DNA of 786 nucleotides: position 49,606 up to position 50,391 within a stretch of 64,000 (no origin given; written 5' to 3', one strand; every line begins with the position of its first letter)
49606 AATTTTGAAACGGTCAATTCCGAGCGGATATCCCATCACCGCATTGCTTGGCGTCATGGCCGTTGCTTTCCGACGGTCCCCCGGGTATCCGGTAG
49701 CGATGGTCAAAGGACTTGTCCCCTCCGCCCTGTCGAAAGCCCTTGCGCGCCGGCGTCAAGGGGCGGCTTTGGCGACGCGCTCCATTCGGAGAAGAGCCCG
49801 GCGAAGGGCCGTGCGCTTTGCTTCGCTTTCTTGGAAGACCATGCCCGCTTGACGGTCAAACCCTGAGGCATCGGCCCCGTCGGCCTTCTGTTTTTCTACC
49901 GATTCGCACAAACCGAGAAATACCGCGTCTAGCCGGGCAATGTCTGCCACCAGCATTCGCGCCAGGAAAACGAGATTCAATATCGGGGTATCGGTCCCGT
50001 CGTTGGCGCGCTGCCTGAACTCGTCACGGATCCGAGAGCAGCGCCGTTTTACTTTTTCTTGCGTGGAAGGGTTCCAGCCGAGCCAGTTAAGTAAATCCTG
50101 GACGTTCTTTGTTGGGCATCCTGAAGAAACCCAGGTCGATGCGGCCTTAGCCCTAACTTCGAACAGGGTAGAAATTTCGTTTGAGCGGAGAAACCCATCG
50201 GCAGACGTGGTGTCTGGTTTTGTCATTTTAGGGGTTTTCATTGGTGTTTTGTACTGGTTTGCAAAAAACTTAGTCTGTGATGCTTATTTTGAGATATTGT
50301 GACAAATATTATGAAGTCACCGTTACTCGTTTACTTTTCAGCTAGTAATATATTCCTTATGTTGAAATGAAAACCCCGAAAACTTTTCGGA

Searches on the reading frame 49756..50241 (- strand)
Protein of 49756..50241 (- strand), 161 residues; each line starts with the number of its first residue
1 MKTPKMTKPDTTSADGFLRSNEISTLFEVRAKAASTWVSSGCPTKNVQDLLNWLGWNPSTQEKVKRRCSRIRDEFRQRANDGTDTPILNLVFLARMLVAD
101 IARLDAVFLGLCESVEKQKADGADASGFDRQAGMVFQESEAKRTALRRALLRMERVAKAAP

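Call 8: search_protein_families(library=pfam, proteins=[window:49756-50241:-], max_evalue=0.01)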
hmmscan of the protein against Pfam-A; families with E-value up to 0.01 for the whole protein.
window:49756-50241:- (161 aa): 0 families

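Call 13: search_protein_families(library=ncbifam, proteins=[window:49756-50241:-], max_evalue=0.1)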
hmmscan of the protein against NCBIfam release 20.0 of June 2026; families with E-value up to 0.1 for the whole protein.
window:49756-50241:- (161 aa): 1 family
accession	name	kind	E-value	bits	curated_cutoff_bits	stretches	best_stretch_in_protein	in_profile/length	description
NF010574.0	PRK13967.1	equivalog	0.027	13.6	687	1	26-65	100-139/322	ribonucleotide-diphosphate reductase subunit beta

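Call 14: search_protein_families(library=phrogs, proteins=[window:49756-50241:-], max_evalue=0.1)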
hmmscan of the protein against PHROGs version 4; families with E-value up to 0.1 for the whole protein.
window:49756-50241:- (161 aa): 0 families
